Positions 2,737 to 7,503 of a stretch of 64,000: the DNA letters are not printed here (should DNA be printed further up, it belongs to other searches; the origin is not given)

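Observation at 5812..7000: SprB-type adhesin repeats in a 1488-aa virion protein: host-range clue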

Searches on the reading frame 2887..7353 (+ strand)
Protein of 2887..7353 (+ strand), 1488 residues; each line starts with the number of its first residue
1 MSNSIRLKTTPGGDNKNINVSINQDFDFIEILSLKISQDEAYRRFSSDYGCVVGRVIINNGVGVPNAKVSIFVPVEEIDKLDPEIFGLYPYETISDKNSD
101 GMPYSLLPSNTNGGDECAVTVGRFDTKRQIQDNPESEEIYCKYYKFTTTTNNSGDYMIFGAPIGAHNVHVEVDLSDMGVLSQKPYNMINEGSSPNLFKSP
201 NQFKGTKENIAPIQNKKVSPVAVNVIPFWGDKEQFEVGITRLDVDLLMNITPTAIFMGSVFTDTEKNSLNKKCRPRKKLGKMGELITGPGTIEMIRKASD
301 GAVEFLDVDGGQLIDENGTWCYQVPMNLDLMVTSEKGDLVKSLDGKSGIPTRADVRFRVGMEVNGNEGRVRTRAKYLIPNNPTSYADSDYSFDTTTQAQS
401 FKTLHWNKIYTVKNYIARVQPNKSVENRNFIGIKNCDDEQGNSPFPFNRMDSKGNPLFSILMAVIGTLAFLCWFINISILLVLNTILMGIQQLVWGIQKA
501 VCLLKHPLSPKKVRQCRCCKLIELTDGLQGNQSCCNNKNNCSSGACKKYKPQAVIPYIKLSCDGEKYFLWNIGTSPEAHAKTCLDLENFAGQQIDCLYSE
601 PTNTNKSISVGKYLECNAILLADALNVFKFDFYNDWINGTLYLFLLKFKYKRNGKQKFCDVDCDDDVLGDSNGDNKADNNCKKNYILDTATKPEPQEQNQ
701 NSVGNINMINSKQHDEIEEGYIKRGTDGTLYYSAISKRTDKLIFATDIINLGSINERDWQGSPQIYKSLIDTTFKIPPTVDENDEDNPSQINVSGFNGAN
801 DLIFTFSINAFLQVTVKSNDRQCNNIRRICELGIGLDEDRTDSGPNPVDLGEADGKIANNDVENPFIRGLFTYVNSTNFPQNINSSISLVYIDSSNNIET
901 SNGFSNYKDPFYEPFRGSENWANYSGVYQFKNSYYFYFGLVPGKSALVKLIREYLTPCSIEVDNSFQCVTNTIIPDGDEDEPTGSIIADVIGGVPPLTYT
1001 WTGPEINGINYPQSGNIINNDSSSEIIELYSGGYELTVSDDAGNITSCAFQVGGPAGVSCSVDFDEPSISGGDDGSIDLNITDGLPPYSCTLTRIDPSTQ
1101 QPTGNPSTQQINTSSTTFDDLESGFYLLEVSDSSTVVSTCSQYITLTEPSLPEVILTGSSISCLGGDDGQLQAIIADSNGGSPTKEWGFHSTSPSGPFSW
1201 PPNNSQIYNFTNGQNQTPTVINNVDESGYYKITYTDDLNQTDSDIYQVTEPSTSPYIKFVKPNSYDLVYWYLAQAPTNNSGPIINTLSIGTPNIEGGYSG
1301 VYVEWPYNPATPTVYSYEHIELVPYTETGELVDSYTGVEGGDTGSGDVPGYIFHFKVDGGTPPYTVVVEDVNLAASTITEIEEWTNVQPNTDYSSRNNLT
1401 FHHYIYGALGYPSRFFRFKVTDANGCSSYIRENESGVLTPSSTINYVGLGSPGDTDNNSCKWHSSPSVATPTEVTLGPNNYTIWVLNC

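Call 4: search_protein_families(library=pfam, proteins=[window:2887-7353:+], max_evalue=10)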
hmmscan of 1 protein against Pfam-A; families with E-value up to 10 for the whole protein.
window:2887-7353:+ (1488 aa): 3 families
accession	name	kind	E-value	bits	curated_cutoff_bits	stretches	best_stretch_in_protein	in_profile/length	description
PF13573.12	SprB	-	3.3e-07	30.3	28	2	1071-1092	11-32/37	SprB repeat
PF13620.12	CarboxypepD_reg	-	0.14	13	32.3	1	146-171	30-55/82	Carboxypeptidase regulatory-like domain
PF22352.2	K319L-like_PKD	-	5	7.6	27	1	1208-1249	42-83/84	K319L-like, PKD domain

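Call 5: search_protein_families(library=phrogs, proteins=[window:2887-7353:+], max_evalue=0.01)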
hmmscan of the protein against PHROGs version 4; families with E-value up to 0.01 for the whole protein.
window:2887-7353:+ (1488 aa): 0 families

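Call 6: search_dna_similar(query=window:2887-7353:+, collection=phages, mode=protein, max_rows=25)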
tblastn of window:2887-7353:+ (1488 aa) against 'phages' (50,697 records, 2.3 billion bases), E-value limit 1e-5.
No match.

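Call 8: find_homologous_proteins(query=window:2887-7353:+)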
Query window:2887-7353:+ (1488 aa): 2323 proteins with E <= 0.001 among 8000 candidates; the best 120 are listed.
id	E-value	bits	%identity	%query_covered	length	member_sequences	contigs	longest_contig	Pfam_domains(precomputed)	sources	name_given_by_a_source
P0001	0.0e+0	3373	97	100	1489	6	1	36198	-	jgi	-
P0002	0.0e+0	1750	56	99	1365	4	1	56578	PF13573.13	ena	-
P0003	0.0e+0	1737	56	100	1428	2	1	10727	-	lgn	-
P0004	0.0e+0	1678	60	84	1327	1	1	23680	PF13573.13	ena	-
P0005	0.0e+0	1467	53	84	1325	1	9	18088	PF13573.13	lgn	-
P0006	0.0e+0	1433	53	84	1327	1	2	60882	PF13573.13,PF13620.13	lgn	-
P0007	0.0e+0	1375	51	84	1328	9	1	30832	PF13573.13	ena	-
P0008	0.0e+0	1179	49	76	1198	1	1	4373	PF13573.13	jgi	jgi:hypothetical protein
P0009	0.0e+0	1125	45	84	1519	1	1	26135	PF13573.13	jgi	jgi:hypothetical protein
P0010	0.0e+0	1107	46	84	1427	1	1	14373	-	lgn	-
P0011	0.0e+0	1083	45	84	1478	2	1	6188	-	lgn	-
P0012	0.0e+0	1083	45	80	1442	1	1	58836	-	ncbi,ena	-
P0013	0.0e+0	1081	44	84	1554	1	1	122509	PF13573.13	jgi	jgi:hypothetical protein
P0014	0.0e+0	1081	45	84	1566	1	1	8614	PF13573.13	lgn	-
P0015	0.0e+0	1080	46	80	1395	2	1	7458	PF13573.13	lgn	-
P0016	0.0e+0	1076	45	84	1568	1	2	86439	PF13573.13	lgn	-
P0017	0.0e+0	1076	46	84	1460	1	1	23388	PF13573.13,PF09430.17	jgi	jgi:hypothetical protein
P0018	0.0e+0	1063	44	79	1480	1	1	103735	PF13573.13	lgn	-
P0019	0.0e+0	1053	44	83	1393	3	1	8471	PF13573.13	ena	-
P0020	0.0e+0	1047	42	88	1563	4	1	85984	PF13573.13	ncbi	-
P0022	0.0e+0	1045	44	84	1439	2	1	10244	PF13573.13,PF13620.13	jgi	-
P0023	0.0e+0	1044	43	84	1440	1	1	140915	PF13573.13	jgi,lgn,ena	jgi:hypothetical protein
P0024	0.0e+0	1038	45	79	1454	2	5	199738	PF13573.13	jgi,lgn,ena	-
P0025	0.0e+0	1036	43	83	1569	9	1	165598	PF13573.13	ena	-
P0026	0.0e+0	1033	44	80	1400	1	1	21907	PF13573.13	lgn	-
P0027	0.0e+0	1031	42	82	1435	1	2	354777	PF13573.13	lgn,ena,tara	tara:strand:+ start:57984 stop:62291 length:4308 start_codon:yes stop_codon:yes gene_type:complete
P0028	0.0e+0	1028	44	84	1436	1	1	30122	PF13573.13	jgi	-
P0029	0.0e+0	1026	43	84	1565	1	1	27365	PF13573.13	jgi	jgi:hypothetical protein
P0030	0.0e+0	1022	43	85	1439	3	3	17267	PF13573.13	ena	-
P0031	0.0e+0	1022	43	84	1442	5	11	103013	PF13573.13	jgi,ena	-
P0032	0.0e+0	1021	45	80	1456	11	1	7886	PF13573.13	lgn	-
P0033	0.0e+0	1015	44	81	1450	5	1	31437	PF13573.13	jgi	jgi:hypothetical protein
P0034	0.0e+0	1013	46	80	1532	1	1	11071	PF13573.13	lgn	-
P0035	1.4e-298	1012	42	84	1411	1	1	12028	PF13573.13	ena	-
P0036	3.9e-298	1010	43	84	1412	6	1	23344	PF13573.13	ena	-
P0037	8.8e-298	1009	43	84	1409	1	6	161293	PF13573.13,PF13620.13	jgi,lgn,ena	-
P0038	1.0e-296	1006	44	81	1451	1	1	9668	PF13573.13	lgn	-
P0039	1.8e-296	1005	44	81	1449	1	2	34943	PF13573.13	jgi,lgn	jgi:hypothetical protein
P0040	3.0e-296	1004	44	82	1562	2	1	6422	PF13573.13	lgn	-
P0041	8.5e-296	1003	43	80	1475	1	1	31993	PF13573.13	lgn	-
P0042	1.3e-294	999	43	84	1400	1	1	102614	PF13573.13,PF13620.13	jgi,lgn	jgi:hypothetical protein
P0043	4.2e-294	997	44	79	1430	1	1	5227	PF13573.13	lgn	-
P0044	8.8e-294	996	44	84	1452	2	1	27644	PF13573.13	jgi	jgi:hypothetical protein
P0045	6.9e-293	993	42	84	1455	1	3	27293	PF13573.13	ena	-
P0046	2.0e-292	992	42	85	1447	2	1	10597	PF13573.13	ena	-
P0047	6.4e-292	990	55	38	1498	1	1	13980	PF13573.13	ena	-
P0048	4.6e-290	984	42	84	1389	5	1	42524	PF13573.13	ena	-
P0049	9.4e-290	983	43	80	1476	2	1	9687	PF13573.13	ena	-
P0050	2.4e-287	975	43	80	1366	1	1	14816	PF13573.13,PF06832.19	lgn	-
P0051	8.9e-287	973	54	38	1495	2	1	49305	PF13573.13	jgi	-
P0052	5.1e-283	960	55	32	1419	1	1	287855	PF13573.13,PF14686.13,PF13620.13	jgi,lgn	-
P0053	5.0e-282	957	57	31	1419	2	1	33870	PF13573.13,PF14686.13,PF13620.13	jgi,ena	jgi:hypothetical protein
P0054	8.1e-282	956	42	84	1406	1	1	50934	PF13573.13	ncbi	-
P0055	1.5e-281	955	41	84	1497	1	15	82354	PF13573.13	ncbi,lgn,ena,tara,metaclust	tara:strand:+ start:1149 stop:5642 length:4494 start_codon:yes stop_codon:yes gene_type:complete|met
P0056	2.7e-281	955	42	85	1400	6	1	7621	PF13573.13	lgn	-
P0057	5.5e-281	954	40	88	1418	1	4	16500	PF13573.13,PF14686.13,PF13620.13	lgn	-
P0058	1.0e-280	953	41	84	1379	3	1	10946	PF13573.13,PF13620.13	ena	-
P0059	6.3e-280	950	42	79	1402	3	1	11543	PF13573.13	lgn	-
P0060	8.6e-280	950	40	88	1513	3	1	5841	PF13573.13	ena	-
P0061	9.7e-280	950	43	77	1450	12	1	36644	PF13620.13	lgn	-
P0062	2.7e-279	948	41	79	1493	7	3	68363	PF13573.13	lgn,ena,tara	tara:strand:- start:320 stop:4801 length:4482 start_codon:yes stop_codon:yes gene_type:complete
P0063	5.6e-279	947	41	84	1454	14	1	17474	PF13573.13,PF13620.13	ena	-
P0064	6.9e-279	947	41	84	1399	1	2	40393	PF13573.13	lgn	-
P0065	1.2e-278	946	41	84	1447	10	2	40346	PF13620.13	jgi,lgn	jgi:hypothetical protein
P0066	1.6e-278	946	42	84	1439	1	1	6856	PF13573.13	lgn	-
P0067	2.3e-278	945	41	84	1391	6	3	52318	PF13573.13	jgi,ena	-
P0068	2.7e-278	945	41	84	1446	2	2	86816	PF13573.13,PF13620.13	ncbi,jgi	jgi:hypothetical protein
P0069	3.3e-278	944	43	84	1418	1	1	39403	PF13573.13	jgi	jgi:hypothetical protein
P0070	1.6e-277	942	41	84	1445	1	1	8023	PF13620.13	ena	-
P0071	1.9e-277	942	42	84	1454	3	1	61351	PF13573.13,PF13620.13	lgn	-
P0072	2.8e-277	941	41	84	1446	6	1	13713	PF13573.13,PF13620.13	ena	-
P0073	5.4e-276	937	42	84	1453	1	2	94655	PF13620.13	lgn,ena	-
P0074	1.5e-275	936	40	84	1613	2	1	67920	PF13573.13,PF13620.13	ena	-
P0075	1.1e-274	933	41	80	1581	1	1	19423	PF13573.13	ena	-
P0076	1.1e-274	933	41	80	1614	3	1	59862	PF13573.13,PF13620.13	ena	-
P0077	3.2e-274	931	42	84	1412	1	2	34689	PF13573.13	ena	-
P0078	4.2e-274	931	42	80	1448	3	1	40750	PF13620.13,PF09430.17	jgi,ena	jgi:hypothetical protein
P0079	7.5e-274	930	41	79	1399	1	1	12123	PF13573.13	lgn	-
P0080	9.8e-274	930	41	84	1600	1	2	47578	PF13573.13,PF13620.13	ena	-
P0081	1.5e-272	926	42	80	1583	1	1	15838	PF13573.13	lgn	-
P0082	4.3e-272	924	40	86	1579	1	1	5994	PF13573.13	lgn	-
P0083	1.5e-271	922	39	84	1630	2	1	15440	PF13573.13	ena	-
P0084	1.8e-271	922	41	84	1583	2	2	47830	PF13573.13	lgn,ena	-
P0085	1.9e-270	919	40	84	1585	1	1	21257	PF13573.13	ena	-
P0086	6.5e-270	917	41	83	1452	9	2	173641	PF13620.13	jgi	jgi:hypothetical protein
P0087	1.4e-269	916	39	84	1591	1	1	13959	PF13573.13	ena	-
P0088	2.0e-269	915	41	84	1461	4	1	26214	PF13620.13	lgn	-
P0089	3.2e-269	915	39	84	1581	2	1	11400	PF13573.13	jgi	-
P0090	4.3e-269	914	40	84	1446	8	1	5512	PF13573.13,PF13620.13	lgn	-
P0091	4.5e-269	914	41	84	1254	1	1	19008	PF13573.13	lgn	-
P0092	3.6e-268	911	39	84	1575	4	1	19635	PF13573.13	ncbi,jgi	jgi:hypothetical protein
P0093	4.1e-268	911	41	78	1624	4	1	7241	PF13573.13,PF13620.13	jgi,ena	jgi:hypothetical protein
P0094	4.4e-268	911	39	84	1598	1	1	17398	PF13573.13,PF13620.13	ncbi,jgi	jgi:hypothetical protein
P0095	3.9e-267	908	40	80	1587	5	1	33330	PF13573.13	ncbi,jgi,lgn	jgi:hypothetical protein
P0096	7.3e-267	907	40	80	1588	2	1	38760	PF13573.13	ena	-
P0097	3.2e-266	905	41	84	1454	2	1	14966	PF13573.13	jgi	jgi:hypothetical protein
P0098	2.8e-264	898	40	84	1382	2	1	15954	PF13573.13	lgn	-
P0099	4.3e-264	898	41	88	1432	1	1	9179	PF13573.13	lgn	-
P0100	5.3e-264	897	39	84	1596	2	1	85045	PF13573.13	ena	-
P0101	1.2e-263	896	39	84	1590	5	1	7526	PF13573.13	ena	-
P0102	5.5e-263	894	40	80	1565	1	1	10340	PF13573.13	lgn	-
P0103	3.1e-262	892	40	84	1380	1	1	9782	PF13573.13,PF13620.13,PF06832.19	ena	-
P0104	3.1e-262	891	40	84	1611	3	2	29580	PF13573.13,PF13620.13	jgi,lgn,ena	-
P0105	3.3e-262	891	42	78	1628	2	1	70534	PF13573.13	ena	-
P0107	3.5e-260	885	40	84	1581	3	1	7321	PF13620.13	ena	-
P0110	4.8e-259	881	38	89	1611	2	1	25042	PF13620.13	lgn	-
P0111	4.2e-258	878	40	84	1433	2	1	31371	PF13573.13,PF13620.13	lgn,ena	-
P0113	1.4e-257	876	40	79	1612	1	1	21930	PF13620.13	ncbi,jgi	jgi:hypothetical protein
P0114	3.9e-256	871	41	80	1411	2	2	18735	PF13573.13,PF13620.13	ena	-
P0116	1.0e-254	867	41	84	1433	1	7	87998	PF13573.13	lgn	-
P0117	2.5e-254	865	52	34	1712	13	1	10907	PF13573.13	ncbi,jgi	jgi:hypothetical protein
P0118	2.9e-253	862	42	83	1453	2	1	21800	PF13573.13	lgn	-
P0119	3.0e-253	862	40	84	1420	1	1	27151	PF13573.13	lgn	-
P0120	3.4e-253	862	41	80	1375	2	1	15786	PF13573.13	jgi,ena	jgi:hypothetical protein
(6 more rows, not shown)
